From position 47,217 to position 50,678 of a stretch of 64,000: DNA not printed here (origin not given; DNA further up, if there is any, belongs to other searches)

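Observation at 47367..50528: Multi-PAS hybrid histidine kinase inserted between ccmA and ccmBCDEF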

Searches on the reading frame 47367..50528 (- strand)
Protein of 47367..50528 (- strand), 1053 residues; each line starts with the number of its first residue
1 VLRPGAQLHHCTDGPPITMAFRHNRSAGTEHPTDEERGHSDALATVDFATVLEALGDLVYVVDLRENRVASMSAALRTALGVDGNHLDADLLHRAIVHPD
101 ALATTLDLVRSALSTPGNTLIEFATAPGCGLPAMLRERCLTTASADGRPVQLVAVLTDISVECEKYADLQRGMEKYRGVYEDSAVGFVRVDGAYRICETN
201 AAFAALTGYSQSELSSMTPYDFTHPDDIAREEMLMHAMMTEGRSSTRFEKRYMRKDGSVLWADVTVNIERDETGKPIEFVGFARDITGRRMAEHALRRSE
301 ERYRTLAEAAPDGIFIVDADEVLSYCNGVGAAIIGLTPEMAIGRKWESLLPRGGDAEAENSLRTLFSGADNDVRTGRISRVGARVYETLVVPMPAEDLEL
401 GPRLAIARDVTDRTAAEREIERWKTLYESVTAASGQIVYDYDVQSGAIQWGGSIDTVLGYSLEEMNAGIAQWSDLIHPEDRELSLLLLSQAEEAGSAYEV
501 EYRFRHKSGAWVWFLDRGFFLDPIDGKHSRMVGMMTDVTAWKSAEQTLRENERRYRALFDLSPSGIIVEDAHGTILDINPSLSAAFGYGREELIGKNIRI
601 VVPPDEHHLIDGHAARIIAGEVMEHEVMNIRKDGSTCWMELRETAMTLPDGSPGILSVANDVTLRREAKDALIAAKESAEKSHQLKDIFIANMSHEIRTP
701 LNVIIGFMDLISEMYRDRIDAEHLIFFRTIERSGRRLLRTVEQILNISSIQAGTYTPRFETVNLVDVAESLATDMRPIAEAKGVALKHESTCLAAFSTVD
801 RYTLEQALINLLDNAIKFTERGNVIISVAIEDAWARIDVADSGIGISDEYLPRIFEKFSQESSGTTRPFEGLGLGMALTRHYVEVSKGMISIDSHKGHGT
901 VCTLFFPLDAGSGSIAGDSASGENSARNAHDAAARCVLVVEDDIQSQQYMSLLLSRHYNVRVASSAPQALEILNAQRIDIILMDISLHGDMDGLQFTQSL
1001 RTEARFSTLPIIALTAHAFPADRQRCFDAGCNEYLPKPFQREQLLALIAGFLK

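Call 3: search_protein_families(library=pfam, proteins=[window:47367-50528:-], max_evalue=0.001)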
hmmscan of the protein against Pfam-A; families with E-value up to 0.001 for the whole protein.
window:47367-50528:- (1053 aa): 11 families
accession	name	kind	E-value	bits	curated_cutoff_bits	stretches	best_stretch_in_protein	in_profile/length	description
PF08447.18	PAS_3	-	7.9e-51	170.7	25.6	3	448-534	2-88/89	PAS fold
PF00989.32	PAS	-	3.9e-49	165.8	22.6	3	174-286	1-113/113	PAS fold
PF08448.16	PAS_4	-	4.8e-39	133.4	23.1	3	559-667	1-110/110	PAS fold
PF13426.13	PAS_9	-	2.9e-36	124.3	27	2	563-663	1-102/103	PAS domain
PF13188.13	PAS_8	-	2.7e-27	94.2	21.8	3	301-352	1-53/65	PAS domain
PF00072.30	Response_reg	-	2.2e-25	89.4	30.2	1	937-1048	1-110/111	Response regulator receiver domain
PF02518.31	HATPase_c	-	5.9e-24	85.1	26.4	1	800-909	2-110/111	Histidine kinase-, DNA gyrase B-, and HSP90-like ATPase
PF00512.31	HisKA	-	5.6e-15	55.6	26.9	1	686-753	2-66/66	His Kinase A (phospho-acceptor) domain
PF14598.12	PAS_11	-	4.3e-08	33.5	25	0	197-279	15-96/109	PAS domain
PF23198.2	PDE8A_N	-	0.00077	19.8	29.6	0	941-1022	18-99/147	PDE8A-like, N-terminal domain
PF12860.13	PAS_7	-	0.00094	19.7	27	0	311-417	5-114/115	PAS fold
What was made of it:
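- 49665..50009 (-): PAS1 (aa 156-270). Pfam PAS (call 3).
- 49275..49628 (-): PAS2 (aa 283-400). Pfam PAS_8 and PAS_7 (call 3).
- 48519..48854 (-): PAS4 (aa 541-652), the best-conserved sensor domain and the one adjoining the kinase core. Pfam PAS_4 and PAS_9 (call 3).
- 48270..48473 (-): DHp / HisKA domain with the phospho-accepting His677 (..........). Pfam PF00512 (call 3).
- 47802..48131 (-): Catalytic ATP-binding domain with N box (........), G1 (DSGIGI), F (IFEKF) and G2 (GLGLGM). Pfam PF02518 (call 3).
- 47385..47720 (-): Receiver (REC) domain: D924/D925, phospho-acceptor D966, T997 and K1019. This is the part kept in every lineage. Pfam PF00072 (call 3).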

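Call 4: search_protein_families(library=ncbifam, proteins=[window:47367-50528:-], max_evalue=0.001)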
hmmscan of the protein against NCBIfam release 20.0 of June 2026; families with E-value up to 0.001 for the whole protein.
window:47367-50528:- (1053 aa): 156 families (the best 25 are shown)
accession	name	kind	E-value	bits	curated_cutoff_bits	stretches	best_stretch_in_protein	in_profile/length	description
TIGR00229.1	sensory_box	domain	2.3e-81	270.1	22.9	4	549-672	1-126/126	PAS domain S-box protein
NF038297.2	hybrid_HK_HrmK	equivalog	1.1e-74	252.2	725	1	670-1049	219-605/607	hybrid histidine kinase/response regulator HrmK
NF041947.1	LuxQ_Vibrio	equivalog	5.6e-74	249.5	1200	1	544-1046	340-833/843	quorum-sensing autoinducer 2 sensor kinase/phosphatase LuxQ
NF047874.1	MASE3_PAS_HK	subfamily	1.1e-73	249.1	560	2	539-909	251-626/655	MASE3 domain-containing sensor histidine kinase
TIGR02956.1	TMAO_torS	equivalog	9.4e-71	239.1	676.5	1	674-1052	452-820/967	TMAO reductase system sensor histidine kinase/response regulator TorS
NF008302.0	PRK11091.1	equivalog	1e-67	229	838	2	529-1052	131-643/779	aerobic respiration two-component sensor histidine kinase ArcB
NF008318.0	PRK11107.1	equivalog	2.6e-60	204.5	890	2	674-911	281-521/920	two-component sensor histidine kinase BarA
NF052573.1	HisKinEspAMyxo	equivalog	9e-58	195.9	1400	2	392-1049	97-747/755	serine histidine kinase EspA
NF011874.0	PRK15347.1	equivalog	7.4e-56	189.7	852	2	670-910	382-616/921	two component system sensor kinase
NF008099.0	PRK10841.1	equivalog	2.2e-55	187.9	920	2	658-908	442-690/949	two-component system sensor histidine kinase RcsC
NF046044.1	PnpS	equivalog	3.4e-54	184.4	400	1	541-907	43-390/390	two-component system histidine kinase PnpS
NF041880.1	EPS_EpsF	equivalog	3.9e-54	184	900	3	548-903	138-486/492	response regulator EpsF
NF047465.1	hybrid_HK_LvrA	exception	8.3e-50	169.6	1200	1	682-1051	198-583/819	hybrid histidine kinase/response regulator LvrA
NF041777.1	sens_FixL_Rhizob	equivalog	8.6e-49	166.5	850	2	435-907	6-480/485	sensor protein FixL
TIGR02966.1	phoR_proteo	equivalog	1.9e-48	165.2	334.2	1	551-904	4-331/333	phosphate regulon sensor histidine kinase PhoR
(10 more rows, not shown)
